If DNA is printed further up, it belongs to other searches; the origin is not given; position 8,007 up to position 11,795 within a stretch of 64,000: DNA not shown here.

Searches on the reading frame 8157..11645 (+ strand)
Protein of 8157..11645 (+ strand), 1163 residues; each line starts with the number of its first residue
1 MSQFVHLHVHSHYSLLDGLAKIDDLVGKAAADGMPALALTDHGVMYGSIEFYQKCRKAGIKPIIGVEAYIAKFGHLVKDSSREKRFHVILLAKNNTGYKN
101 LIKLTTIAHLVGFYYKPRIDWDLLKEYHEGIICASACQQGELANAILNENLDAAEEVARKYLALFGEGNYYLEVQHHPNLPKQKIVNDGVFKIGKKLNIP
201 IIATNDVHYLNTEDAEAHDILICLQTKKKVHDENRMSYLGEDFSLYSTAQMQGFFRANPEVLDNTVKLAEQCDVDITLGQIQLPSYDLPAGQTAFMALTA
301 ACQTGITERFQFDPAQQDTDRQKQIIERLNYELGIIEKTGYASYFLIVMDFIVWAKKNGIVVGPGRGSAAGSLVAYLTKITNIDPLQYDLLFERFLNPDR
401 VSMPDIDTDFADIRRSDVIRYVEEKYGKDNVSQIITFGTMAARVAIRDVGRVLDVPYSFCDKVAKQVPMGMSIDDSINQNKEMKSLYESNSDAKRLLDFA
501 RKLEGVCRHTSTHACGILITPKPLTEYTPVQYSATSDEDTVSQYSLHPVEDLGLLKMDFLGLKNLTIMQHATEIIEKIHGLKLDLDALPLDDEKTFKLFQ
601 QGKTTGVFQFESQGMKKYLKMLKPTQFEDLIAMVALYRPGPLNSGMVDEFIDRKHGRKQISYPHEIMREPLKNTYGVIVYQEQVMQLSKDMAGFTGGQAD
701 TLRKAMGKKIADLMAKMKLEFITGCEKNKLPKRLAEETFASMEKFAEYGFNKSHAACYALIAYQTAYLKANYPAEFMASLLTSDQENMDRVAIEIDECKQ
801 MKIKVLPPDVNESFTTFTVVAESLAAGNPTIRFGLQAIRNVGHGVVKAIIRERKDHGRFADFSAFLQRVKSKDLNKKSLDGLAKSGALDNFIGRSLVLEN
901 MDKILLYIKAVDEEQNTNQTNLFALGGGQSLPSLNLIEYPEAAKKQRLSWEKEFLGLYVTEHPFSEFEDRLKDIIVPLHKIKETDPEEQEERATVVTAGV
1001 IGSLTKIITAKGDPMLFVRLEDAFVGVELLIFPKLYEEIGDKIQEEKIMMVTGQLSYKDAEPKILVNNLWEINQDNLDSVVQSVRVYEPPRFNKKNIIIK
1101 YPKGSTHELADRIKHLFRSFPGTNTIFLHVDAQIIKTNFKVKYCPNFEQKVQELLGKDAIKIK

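Call 48: search_protein_families(library=pfam, proteins=[window:8157-11645:+], max_evalue=0.001)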
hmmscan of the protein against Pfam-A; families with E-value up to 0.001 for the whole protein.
window:8157-11645:+ (1163 aa): 5 families
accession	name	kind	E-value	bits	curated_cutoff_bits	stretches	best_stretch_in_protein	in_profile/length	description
PF07733.18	DNA_pol3_alpha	-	1.2e-102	343.4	23.9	1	298-561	3-260/260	Bacterial DNA polymerase III alpha NTPase domain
PF17657.6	DNA_pol3_finger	-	8.3e-66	220.9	22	1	564-728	1-165/166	Bacterial DNA polymerase III alpha subunit finger domain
PF02811.25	PHP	-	1.1e-60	205.2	26.4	1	6-177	1-164/164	PHP domain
PF14579.12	HHH_6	-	1.8e-25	89.4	25.6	1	802-891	1-83/90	Helix-hairpin-helix motif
PF01336.31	tRNA_anti-codon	-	7.3e-05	23.1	27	1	1001-1069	7-72/75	OB-fold nucleic acid binding domain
